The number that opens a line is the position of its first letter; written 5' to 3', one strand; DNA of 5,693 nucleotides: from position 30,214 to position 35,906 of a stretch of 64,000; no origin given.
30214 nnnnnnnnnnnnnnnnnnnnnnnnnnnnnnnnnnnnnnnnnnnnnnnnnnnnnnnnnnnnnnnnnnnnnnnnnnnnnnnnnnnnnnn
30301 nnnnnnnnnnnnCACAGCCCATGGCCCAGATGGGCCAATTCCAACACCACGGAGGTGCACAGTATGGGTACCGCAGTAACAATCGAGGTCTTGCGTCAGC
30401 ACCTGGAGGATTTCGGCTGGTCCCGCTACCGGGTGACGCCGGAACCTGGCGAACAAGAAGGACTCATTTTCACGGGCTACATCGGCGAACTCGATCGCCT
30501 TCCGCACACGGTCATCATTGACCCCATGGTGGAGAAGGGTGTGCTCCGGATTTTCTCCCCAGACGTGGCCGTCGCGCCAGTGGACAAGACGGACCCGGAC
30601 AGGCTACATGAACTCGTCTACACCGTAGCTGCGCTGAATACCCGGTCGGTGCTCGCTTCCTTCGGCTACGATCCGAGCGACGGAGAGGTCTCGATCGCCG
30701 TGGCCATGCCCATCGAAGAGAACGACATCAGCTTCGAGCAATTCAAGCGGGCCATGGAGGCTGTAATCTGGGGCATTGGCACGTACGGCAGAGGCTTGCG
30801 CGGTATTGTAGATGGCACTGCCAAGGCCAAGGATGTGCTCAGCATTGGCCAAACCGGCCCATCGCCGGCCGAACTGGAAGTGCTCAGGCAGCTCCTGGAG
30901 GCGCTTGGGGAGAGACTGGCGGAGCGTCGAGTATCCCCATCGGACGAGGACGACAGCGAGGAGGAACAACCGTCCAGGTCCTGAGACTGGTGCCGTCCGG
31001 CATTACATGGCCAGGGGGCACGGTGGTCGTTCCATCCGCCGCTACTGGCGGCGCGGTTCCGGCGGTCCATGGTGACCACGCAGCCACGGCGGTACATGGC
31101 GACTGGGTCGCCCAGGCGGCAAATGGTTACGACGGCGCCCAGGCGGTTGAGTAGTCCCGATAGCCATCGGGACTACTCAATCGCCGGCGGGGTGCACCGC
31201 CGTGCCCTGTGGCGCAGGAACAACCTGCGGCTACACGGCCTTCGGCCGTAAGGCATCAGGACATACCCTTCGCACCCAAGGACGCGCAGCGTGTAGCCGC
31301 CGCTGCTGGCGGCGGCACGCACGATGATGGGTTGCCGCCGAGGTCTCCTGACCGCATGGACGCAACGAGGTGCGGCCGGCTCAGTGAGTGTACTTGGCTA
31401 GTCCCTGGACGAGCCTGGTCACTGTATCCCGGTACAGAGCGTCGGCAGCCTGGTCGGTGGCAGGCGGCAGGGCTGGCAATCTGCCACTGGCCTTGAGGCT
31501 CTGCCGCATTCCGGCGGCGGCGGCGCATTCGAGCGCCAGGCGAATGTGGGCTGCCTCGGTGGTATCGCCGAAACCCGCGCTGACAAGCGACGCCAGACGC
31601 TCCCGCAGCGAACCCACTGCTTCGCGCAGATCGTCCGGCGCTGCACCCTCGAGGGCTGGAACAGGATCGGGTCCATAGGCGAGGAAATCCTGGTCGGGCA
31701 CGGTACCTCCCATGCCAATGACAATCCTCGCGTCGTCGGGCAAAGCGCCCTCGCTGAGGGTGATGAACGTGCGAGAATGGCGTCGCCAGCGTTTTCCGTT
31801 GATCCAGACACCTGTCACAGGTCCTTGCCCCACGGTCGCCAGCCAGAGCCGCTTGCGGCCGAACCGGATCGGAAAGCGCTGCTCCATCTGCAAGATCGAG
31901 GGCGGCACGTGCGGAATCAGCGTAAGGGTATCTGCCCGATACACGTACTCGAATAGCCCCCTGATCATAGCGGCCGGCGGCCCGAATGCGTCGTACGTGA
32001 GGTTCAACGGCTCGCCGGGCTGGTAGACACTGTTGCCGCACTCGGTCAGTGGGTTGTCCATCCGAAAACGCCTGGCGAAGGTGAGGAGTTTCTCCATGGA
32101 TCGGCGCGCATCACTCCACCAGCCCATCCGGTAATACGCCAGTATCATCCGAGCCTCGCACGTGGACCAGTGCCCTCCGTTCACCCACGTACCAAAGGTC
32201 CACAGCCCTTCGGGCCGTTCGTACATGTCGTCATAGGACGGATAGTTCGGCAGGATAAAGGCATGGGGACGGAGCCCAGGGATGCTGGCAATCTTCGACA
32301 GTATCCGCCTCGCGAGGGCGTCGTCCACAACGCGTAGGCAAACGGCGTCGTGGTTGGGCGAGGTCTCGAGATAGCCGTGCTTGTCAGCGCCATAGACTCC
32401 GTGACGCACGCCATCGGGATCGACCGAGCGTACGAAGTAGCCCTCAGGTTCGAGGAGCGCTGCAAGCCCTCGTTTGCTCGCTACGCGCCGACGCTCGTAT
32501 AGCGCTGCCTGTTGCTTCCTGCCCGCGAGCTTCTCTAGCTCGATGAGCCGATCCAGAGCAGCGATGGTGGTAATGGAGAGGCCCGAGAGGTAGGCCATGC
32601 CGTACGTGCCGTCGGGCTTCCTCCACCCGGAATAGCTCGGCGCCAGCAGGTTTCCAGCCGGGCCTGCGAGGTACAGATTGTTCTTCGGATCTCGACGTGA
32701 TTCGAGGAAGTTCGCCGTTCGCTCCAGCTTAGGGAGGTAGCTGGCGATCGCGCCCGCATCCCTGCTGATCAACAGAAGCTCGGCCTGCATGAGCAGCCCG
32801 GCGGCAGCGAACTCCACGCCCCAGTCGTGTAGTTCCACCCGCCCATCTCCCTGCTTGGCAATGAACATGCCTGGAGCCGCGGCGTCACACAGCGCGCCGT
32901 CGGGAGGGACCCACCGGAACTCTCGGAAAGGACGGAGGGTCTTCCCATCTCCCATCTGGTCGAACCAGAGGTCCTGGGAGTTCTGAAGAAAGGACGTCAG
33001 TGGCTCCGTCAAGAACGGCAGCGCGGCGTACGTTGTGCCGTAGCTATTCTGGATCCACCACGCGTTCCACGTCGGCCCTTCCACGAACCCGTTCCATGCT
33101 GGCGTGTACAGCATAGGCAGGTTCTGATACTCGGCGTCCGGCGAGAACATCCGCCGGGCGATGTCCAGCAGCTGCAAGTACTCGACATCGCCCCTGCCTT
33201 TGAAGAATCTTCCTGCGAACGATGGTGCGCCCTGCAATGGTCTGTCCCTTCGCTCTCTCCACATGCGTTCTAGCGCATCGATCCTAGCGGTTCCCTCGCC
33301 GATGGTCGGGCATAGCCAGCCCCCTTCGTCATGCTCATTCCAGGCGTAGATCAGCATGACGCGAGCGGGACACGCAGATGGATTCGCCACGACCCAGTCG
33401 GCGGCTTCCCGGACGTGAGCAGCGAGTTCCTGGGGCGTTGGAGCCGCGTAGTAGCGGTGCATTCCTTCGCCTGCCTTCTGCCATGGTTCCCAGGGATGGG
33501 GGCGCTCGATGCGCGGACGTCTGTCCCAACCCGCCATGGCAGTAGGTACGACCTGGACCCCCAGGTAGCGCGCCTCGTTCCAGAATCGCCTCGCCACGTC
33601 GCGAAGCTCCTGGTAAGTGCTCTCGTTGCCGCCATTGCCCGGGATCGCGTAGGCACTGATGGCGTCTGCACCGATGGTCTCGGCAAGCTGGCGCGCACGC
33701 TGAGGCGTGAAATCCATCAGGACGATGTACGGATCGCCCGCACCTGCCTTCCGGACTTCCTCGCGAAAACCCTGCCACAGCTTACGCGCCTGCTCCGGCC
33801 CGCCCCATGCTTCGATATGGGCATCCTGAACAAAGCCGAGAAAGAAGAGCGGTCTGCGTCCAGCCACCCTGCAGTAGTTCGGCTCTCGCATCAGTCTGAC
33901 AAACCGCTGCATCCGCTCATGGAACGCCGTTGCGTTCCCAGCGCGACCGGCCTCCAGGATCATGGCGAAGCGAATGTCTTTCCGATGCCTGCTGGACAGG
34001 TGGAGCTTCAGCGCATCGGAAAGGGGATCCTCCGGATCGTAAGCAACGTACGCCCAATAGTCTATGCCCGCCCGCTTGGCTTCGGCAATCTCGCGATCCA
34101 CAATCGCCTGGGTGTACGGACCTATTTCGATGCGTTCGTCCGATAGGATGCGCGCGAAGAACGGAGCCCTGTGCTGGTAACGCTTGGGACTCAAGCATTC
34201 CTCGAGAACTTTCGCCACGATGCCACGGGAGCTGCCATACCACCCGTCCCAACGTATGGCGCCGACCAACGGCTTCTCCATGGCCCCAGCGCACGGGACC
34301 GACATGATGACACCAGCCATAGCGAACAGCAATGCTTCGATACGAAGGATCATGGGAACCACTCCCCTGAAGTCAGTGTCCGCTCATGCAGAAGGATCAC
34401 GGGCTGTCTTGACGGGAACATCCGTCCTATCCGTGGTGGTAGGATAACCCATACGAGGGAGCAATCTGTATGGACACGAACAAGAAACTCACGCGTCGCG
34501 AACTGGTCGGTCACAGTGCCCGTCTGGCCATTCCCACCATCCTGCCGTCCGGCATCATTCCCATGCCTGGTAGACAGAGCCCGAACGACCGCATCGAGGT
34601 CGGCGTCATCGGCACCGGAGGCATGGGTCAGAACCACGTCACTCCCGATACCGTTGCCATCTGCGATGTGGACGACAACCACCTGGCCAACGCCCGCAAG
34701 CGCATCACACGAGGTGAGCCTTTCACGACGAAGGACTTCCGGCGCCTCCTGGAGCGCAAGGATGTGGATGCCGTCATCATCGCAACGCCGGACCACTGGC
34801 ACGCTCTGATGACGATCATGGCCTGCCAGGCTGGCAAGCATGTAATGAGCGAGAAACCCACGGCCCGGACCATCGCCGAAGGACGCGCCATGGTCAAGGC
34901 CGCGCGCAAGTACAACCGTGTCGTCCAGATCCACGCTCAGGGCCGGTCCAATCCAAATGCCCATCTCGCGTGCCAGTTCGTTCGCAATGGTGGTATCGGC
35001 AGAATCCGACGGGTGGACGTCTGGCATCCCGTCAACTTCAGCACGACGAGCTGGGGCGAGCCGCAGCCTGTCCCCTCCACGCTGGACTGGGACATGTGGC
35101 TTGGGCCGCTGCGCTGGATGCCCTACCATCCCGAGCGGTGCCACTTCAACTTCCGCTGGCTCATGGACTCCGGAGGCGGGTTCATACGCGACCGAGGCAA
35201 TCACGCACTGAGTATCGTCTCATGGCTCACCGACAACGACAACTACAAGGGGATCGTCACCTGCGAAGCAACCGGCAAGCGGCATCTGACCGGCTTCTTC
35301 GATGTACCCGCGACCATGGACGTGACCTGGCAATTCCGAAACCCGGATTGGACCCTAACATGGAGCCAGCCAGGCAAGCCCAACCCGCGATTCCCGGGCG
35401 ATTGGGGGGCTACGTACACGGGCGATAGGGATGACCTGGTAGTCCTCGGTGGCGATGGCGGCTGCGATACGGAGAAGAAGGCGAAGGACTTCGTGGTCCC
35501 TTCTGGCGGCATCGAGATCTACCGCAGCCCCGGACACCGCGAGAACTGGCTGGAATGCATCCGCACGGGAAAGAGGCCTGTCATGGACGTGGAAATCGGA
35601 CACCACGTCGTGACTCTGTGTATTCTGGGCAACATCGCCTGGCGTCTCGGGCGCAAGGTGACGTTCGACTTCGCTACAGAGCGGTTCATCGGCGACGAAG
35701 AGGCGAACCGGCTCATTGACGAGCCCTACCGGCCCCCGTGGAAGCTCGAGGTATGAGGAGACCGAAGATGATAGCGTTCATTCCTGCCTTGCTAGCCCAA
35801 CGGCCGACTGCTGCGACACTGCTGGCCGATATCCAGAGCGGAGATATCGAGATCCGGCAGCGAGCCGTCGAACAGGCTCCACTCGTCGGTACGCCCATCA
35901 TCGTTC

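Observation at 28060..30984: ClpA-like unfoldase with a catalytically dead second AAA+ ring but a retained IGF loop, paired with a YbjN-like protein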

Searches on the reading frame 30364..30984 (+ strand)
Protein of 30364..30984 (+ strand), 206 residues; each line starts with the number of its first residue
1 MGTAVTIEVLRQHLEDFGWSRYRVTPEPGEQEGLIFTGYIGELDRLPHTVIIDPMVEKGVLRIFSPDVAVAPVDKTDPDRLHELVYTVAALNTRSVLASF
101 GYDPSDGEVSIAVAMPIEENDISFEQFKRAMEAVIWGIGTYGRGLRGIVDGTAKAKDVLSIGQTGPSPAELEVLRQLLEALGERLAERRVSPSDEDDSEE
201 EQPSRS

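Call 3: search_protein_families(library=pfam, proteins=[window:30364-30984:+], max_evalue=1)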
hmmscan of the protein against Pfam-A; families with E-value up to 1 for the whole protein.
window:30364-30984:+ (206 aa): 3 families
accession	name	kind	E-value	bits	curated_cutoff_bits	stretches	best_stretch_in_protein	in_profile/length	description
PF10722.14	YbjN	-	6.2e-05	23.7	22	1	7-135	2-114/126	Putative bacterial sensory transduction regulator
PF17853.6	GGDEF_2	-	0.11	13.2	24.5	1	68-161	25-116/116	GGDEF-like domain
PF00875.24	DNA_photolyase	-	0.24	11.8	26.6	0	84-131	80-127/164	DNA photolyase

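Call 4: search_protein_families(library=ncbifam, proteins=[window:30364-30984:+], max_evalue=1)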
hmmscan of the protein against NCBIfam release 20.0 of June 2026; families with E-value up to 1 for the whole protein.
window:30364-30984:+ (206 aa): 0 families

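Call 8: search_solved_structures(query=window:30364-30984:+, show_alignments=3, max_evalue=10)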
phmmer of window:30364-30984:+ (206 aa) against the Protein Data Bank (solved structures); distinct sequences matched with E-value up to 10: 0.

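Call 37: search_protein_families(library=padloc, proteins=[window:30364-30984:+], max_evalue=0.01)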
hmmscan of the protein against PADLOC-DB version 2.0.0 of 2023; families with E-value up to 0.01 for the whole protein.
window:30364-30984:+ (206 aa): 0 families

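Call 39: find_homologous_proteins(query=window:30364-30984:+, max_evalue=0.001)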
Query window:30364-30984:+ (206 aa): 18 proteins with E <= 0.001 among 607 candidates.
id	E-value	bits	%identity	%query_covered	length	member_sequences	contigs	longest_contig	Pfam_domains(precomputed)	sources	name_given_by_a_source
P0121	7.3e-130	449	100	100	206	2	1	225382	-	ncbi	-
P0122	1.6e-91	323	78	90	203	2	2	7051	-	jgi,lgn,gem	jgi:hypothetical protein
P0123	6.4e-83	295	67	98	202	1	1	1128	-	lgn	-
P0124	1.2e-82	294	74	92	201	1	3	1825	-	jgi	jgi:hypothetical protein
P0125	2.9e-80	287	71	92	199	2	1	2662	-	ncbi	-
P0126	5.6e-80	286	71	91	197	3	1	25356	-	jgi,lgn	-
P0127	1.1e-72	262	60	98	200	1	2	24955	PF10722.15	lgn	-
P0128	1.6e-72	261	68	91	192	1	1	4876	PF10722.15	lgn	-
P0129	9.2e-69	249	69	78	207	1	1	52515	-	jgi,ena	-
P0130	5.2e-68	247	69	78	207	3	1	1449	-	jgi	-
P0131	6.5e-66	240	57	97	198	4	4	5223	-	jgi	jgi:hypothetical protein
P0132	2.4e-64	235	65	79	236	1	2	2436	PF10722.15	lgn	-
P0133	2.4e-62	228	56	98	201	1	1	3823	-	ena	-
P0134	1.9e-57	212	52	97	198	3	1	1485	-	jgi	-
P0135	5.4e-57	211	52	97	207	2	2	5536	-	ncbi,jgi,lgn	-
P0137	1.8e-48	183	67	66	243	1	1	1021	PF02518.32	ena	-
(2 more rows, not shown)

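Call 49: predict_structure(alignment_id=A4)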
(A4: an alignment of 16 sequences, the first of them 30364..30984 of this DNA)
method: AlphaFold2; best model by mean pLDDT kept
length: 206 residues; sequences in the alignment: 16
mean_pLDDT: 82.6   pTM: 0.72
mean pLDDT of the five models: 82.6, 82.4, 81.9, 80.5, 79.3
residues with pLDDT >= 90: 100; 70-90: 70; 50-70: 17; < 50: 19
segments of 3 or more residues with pLDDT < 50: 1-3, 191-204
pLDDT, mean of each block of 10 residues (from residue 1): 69 90 83 84 86 86 94 97 96 87 95 81 88 92 95 94 61 78 73 44 45
secondary structure, 60 per line:
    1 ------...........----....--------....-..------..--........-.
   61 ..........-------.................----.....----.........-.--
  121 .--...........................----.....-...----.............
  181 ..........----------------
elements in order: H7-17 E22-25 E34-37 E51-55 E60-70 H78-94 E99-103 E108-116 H124-150 H155-159 H168-190

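Call 54: fold_search(model_id=the predicted structure, library=pdb)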
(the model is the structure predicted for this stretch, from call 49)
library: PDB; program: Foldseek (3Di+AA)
matches with E <= 10: 1056; with E <= 0.001: 12
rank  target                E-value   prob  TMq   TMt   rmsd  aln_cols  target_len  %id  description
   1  4h5b_A                7.2e-06  1.00  0.48  0.62   4.8       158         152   15  Crystal Structure of DR_1245 from Deinococcus radiodurans (released 2013-01-30)
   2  3kxy_A                1.1e-04  1.00  0.42  0.60   5.2       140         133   16  Crystal Structure of the ExsC-ExsE Complex (released 2010-06-30)
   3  6vu7_B                1.4e-04  1.00  0.48  0.67   4.2       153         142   14  Crystal structure of YbjN, a putative transcription regulator from E. coli (released 2020-03-11)
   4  3kxy_D                1.6e-04  1.00  0.47  0.70   3.6       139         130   14  Crystal Structure of the ExsC-ExsE Complex (released 2010-06-30)
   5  3kxy_F                1.8e-04  1.00  0.46  0.67   3.9       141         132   14  Crystal Structure of the ExsC-ExsE Complex (released 2010-06-30)
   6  3kxy_B                2.5e-04  1.00  0.46  0.67   3.7       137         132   13  Crystal Structure of the ExsC-ExsE Complex (released 2010-06-30)
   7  5z38_D                4.7e-04  1.00  0.43  0.57   3.8       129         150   12  Crystal structure of CsrA bound to CesT (released 2018-04-04)
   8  4g6t_A                4.7e-04  1.00  0.41  0.61   4.5       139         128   14  Structure of the HopA1-SchA Chaperone-Effector Complex (released 2013-06-05)
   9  5z38_C                5.0e-04  1.00  0.49  0.62   4.2       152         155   12  Crystal structure of CsrA bound to CesT (released 2018-04-04)
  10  3kxy_J                5.6e-04  1.00  0.45  0.67   3.9       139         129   13  Crystal Structure of the ExsC-ExsE Complex (released 2010-06-30)
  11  3cxj_A                6.0e-04  1.00  0.41  0.54   5.1       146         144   15  Crystal structure of an uncharacterized protein from Methanothermobacter thermautotrophicus (released 2008-05-13)
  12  1jyo_A                6.7e-04  1.00  0.42  0.60   5.0       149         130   13  Structure of the Salmonella Virulence Effector SptP in Complex with its Secretion Chaperone SicP (released 2001-11-07)
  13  5wez_A                1.0e-03  1.00  0.46  0.68   3.7       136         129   12  Structure of the Tir-CesT effector-chaperone complex (released 2018-07-11)
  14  1n5b_B                1.6e-03  1.00  0.40  0.64   4.6       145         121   14  Crystal Structure Of The Yersinia enterocolitica Molecular Chaperone Syce (released 2002-11-20)
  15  1k3s_B                2.2e-03  1.00  0.33  0.60   2.9        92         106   16  Type III Secretion Chaperone SigE (released 2001-11-28)
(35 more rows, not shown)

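Call 86: search_protein_families(library=pfam, proteins=[P0137], max_evalue=0.001)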
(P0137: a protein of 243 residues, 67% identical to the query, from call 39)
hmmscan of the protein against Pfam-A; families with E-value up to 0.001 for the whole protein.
P0137 (243 aa): 3 families
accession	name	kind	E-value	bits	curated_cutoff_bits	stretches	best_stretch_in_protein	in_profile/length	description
PF02518.31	HATPase_c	-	1.5e-21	77.3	26.4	1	125-229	5-110/111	Histidine kinase-, DNA gyrase B-, and HSP90-like ATPase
PF14501.12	HATPase_c_5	-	0.00048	20.4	22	1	126-215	6-91/102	GHKL domain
PF13589.12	HATPase_c_3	-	0.00074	20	25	0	126-181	3-54/137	Histidine kinase-, DNA gyrase B-, and HSP90-like ATPase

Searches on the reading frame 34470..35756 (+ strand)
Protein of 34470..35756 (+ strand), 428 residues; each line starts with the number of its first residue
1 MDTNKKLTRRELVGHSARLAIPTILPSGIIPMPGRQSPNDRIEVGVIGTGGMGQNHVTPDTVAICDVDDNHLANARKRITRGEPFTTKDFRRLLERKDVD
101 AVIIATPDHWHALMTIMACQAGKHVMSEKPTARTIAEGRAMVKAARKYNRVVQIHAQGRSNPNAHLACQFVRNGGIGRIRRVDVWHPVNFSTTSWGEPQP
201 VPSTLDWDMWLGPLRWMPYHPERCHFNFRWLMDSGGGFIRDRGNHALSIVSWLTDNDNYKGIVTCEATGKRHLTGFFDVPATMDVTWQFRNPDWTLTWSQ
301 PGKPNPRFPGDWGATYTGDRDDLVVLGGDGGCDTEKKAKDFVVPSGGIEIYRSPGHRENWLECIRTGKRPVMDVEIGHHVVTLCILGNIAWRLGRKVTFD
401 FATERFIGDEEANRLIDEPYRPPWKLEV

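Call 79: search_protein_families(library=pfam, proteins=[window:34470-35756:+], max_evalue=0.00001)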
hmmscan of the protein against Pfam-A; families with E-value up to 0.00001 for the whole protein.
window:34470-35756:+ (428 aa): 2 families
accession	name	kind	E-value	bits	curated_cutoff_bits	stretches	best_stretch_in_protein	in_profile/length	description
PF19051.5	GFO_IDH_MocA_C2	-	6.2e-28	98.4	23.3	2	197-262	44-109/254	Oxidoreductase family, C-terminal alpha/beta domain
PF01408.29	GFO_IDH_MocA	-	2e-20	74.1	24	1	42-154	1-118/120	Oxidoreductase family, NAD-binding Rossmann fold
